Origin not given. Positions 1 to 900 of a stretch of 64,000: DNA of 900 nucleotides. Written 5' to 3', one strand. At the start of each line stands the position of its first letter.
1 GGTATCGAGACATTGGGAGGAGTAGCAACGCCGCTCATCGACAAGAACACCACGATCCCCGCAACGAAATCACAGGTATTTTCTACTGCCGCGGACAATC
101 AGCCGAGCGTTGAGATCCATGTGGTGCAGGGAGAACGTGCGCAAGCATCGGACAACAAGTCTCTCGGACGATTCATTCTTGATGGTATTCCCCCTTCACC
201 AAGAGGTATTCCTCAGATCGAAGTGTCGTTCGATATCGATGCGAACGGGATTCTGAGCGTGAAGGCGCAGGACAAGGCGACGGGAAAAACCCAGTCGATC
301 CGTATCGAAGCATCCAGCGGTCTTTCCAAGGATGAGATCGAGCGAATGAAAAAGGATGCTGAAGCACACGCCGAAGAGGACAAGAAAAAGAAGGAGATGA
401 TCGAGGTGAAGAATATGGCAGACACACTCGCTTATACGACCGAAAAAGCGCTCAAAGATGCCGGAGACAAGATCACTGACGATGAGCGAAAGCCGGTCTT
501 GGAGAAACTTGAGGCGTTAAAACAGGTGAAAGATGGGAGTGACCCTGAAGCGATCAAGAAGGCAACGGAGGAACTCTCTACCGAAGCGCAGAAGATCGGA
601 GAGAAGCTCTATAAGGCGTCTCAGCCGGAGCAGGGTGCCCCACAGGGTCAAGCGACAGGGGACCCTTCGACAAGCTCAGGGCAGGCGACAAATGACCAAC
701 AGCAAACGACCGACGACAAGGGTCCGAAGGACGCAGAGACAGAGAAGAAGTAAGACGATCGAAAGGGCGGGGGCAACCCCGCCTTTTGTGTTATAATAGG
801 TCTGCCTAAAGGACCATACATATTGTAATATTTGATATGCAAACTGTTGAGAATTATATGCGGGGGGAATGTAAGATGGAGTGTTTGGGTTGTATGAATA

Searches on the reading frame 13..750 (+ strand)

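Call 54: search_protein_families(library=pfam, proteins=[window:13-750:+], max_evalue=0.00001)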
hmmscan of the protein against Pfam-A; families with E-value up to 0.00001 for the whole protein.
window:13-750:+ (246 aa): 1 family
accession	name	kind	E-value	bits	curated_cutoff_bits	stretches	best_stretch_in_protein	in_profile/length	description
PF00012.26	HSP70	-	9.5e-66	222.7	20.6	1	1-201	399-599/599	Hsp70 protein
